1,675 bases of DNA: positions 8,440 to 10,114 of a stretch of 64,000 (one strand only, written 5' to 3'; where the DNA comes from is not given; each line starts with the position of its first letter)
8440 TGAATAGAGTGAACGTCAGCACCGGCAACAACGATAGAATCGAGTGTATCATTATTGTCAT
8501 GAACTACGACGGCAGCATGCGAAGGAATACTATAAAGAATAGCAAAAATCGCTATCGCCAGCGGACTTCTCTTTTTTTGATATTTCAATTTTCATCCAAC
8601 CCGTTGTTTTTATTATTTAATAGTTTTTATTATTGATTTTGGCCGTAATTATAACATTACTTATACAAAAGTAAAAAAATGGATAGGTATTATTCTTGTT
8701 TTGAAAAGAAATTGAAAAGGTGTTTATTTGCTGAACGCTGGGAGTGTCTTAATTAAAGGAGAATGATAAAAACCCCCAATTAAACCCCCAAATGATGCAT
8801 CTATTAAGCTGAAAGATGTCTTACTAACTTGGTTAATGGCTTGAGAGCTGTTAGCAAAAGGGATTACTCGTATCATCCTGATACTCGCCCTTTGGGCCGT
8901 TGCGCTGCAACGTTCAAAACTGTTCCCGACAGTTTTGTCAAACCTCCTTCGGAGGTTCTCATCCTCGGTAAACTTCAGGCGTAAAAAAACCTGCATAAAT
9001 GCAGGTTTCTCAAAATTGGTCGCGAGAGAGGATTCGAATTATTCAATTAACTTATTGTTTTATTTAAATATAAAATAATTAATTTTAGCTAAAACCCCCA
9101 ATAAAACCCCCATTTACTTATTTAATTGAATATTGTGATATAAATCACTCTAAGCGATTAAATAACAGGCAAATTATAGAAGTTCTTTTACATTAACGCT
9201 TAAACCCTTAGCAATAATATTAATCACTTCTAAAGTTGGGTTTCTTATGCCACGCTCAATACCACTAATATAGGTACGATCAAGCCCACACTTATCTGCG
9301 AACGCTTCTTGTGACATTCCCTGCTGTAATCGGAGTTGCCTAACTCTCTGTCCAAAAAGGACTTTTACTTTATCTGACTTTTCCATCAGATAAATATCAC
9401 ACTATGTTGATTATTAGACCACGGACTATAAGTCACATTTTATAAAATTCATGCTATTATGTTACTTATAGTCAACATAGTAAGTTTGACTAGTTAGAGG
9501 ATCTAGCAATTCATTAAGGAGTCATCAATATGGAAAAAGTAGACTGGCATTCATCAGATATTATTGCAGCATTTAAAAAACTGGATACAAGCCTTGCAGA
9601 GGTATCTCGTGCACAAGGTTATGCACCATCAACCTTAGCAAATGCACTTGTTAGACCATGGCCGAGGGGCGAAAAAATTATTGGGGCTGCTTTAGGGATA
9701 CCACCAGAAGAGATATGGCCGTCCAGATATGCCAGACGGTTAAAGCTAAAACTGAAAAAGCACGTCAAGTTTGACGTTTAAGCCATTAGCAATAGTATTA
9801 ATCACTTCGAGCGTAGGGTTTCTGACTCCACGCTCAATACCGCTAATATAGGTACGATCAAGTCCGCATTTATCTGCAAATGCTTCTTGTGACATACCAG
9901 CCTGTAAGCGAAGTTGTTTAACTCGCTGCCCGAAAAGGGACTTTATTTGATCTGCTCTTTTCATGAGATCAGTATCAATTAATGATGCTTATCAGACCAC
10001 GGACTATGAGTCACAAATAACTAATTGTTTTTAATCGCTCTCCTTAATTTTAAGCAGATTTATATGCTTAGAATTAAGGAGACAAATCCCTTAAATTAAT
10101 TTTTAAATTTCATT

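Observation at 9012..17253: Compact ~8.2 kb integrative island at tRNA-Pro(UGG) with att direct repeats and defence-type cargo.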

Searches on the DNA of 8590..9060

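Call 63: search_rna_families(source=window, start=8590, end=9060, threshold=evalue, max_evalue=5, show_alignments=1)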
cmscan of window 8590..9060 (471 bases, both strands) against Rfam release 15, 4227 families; matches with E-value up to 5: 9.
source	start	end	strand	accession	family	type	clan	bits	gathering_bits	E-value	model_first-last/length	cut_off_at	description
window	8849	8980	-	RF00391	RtT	Cis-reg;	-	44.1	45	2.1e-07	1-130/130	no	RtT RNA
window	8851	8946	-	RF02902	AaHKsRNA22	Gene; sRNA;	-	33.1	39.8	0.00019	1-101/101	no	Aggregatibacter sRNA 22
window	8974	9010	+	RF02064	STnc370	Gene; sRNA;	-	22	54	1.9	28-64/71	no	Enterobacterial sRNA STnc370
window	8715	8784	+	RF03140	S4-Clostridia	Cis-reg; leader;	CL00119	20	37.5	0.038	1-55/55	no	S4-Clostridia ribosomal protein leader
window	8987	9054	-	RF01844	SmY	Gene; snRNA; splicing;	-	19.5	39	0.057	1-80/80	no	SmY spliceosomal RNA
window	8947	9018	+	RF02059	STnc50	Gene; sRNA;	-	18.7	55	1.6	1-84/84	no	Salmonella enterica sRNA STnc40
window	8764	8870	-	RF03895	MIR2679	Gene; miRNA;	-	15.1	97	4.8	1-119/119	no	MIR2679 microRNA precursor family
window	8898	8912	+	RF01990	SECIS_4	Cis-reg;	-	14.5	38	3.2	13-27/38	no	Selenocysteine insertion sequence 4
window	8590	8642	-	RF01675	CrcZ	Gene; sRNA;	-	10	95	1.9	1-62/398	3'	Pseudomonas sRNA CrcZ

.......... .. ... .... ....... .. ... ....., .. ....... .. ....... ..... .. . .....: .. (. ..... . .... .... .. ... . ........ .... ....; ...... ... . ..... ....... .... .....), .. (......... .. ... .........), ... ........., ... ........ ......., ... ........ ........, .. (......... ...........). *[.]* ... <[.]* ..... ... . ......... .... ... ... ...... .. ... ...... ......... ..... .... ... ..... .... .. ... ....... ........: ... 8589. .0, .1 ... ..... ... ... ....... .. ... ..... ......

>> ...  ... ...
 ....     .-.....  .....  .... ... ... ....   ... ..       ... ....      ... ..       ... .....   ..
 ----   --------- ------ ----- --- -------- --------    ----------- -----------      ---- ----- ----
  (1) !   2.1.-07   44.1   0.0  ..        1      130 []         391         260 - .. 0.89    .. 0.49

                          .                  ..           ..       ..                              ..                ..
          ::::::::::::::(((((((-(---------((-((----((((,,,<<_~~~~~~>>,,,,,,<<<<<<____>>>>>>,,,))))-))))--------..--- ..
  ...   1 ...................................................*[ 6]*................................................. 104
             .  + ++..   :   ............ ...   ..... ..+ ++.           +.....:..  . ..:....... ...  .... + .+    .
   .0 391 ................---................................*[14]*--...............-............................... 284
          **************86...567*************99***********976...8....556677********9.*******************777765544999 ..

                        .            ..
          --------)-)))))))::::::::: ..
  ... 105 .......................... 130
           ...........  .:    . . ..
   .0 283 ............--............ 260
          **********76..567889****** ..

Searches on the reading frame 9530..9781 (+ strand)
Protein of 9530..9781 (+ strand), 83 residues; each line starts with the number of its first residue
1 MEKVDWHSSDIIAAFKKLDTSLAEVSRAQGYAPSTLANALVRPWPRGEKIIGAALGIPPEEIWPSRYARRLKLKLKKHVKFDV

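Call 6: search_protein_families(library=pfam, proteins=[window:9530-9781:+], max_evalue=0.01)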
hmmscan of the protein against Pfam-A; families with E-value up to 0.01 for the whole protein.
window:9530-9781:+ (83 aa): 1 family
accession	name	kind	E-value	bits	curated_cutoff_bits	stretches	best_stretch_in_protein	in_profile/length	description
PF13693.12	HTH_35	-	1.8e-26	92.4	25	1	5-72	1-67/75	Winged helix-turn-helix DNA-binding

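Call 29: search_protein_families(library=padloc, proteins=[window:9530-9781:+], max_evalue=0.01)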
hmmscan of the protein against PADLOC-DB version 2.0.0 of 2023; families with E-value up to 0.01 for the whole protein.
window:9530-9781:+ (83 aa): 0 families

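Call 50: search_protein_families(library=phrogs, proteins=[window:9530-9781:+], max_evalue=0.001)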
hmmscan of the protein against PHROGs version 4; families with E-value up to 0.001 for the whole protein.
window:9530-9781:+ (83 aa): 1 family
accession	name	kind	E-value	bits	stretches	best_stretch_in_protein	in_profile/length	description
phrog_769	-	transcription regulation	4e-27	95.1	1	2-72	7-77/89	transcriptional repressor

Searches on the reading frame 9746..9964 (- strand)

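Call 6: search_protein_families(library=pfam, proteins=[window:9746-9964:-], max_evalue=0.01)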
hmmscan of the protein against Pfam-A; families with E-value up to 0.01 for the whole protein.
window:9746-9964:- (72 aa): 4 families
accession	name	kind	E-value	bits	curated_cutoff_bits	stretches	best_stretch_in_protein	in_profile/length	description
PF01381.28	HTH_3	-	1.2e-18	67.3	23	1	15-69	1-55/55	Helix-turn-helix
PF13560.12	HTH_31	-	8e-14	52.1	27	1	11-66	2-58/64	Helix-turn-helix domain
PF12844.13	HTH_19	-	7.3e-12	45.5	30.2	1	12-71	1-60/64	Helix-turn-helix domain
PF13443.12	HTH_26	-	4.8e-05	24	22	1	15-67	2-55/63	Cro/C1-type HTH DNA-binding domain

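Call 29: search_protein_families(library=padloc, proteins=[window:9746-9964:-], max_evalue=0.01)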
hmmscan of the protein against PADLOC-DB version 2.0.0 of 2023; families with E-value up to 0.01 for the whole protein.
window:9746-9964:- (72 aa): 22 families
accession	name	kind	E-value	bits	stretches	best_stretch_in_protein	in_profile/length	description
PDLC03665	Control_protein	-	2.9e-22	76.7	1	5-72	3-71/77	control protein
PDLC02926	HTH_VI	-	1.2e-16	58.7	1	11-71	2-62/92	-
PDLC03668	Control_protein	-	1.1e-15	56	1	15-70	13-68/79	control protein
PDLC03664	Control_protein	-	1.6e-14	52.1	1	4-70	9-73/74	control protein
PDLC03666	Control_protein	-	8.2e-13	46.6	1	7-70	3-66/77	control protein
PDLC04142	capH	-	3.6e-11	42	1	7-69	3-65/103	capH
PDLC03671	Control_protein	-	1.5e-09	35.9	1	6-67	10-71/84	control protein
PDLC03954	RmrA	-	1.6e-09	35.1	1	1-68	1-68/380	-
PDLC03947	RmrA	-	5.9e-08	29.9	1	3-67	4-68/383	-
PDLC03952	RmrA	-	1.1e-07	29.1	1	3-63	15-75/395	-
PDLC03536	REase_II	-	1.3e-07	29.5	1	7-67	7-67/237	Type II restriction enzyme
PDLC03951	RmrA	-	3.1e-07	27.7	1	7-68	5-66/400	-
PDLC03953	RmrA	-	6e-07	27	1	10-64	5-59/373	-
PDLC03943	RmrA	-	2.7e-06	24.7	1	12-68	4-60/370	-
PDLC03944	RmrA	-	4.1e-06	24.1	1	8-64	4-60/384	-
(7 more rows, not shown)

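Call 50: search_protein_families(library=phrogs, proteins=[window:9746-9964:-], max_evalue=0.001)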
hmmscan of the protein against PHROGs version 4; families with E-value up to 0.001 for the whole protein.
window:9746-9964:- (72 aa): 16 families
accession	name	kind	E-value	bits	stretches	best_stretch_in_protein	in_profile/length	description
phrog_8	-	transcription regulation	7.5e-16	59.5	1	2-69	68-135/346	transcriptional regulator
phrog_4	-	transcription regulation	9.4e-14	52.2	1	7-70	133-192/400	transcriptional repressor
phrog_3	-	transcription regulation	3e-13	51.3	1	6-71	84-147/430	transcriptional repressor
phrog_1373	-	transcription regulation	4.8e-13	50.4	1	8-70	63-123/166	transcriptional regulator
phrog_2439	-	transcription regulation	9.6e-12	45.4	1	8-70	5-67/367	transcriptional regulator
phrog_5823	-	transcription regulation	3.6e-11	43.9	1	11-70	7-67/404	transcriptional regulator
phrog_2328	-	transcription regulation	9.5e-11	42.6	1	9-67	15-72/128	transcriptional repressor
phrog_2967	-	transcription regulation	7.1e-09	36.5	1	5-70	5-70/225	transcriptional regulator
phrog_7241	-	transcription regulation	1.2e-08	36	1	15-69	66-120/122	transcriptional regulator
phrog_2104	-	unknown function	1.4e-07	32.6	1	13-54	42-83/103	-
phrog_147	-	transcription regulation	1.9e-05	26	1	11-60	5-55/100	transcriptional regulator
phrog_6831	-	transcription regulation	9.7e-05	23.3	1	20-50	15-46/68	transcriptional regulator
phrog_2339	-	DNA, RNA and nucleotide metabolism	0.00011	23.1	1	7-68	22-84/98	HTH DNA binding protein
phrog_9908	-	DNA, RNA and nucleotide metabolism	0.00049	20.3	1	12-61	15-64/282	DNA binding protein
phrog_1468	-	transcription regulation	0.00055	20.5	1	11-64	8-60/67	transcriptional repressor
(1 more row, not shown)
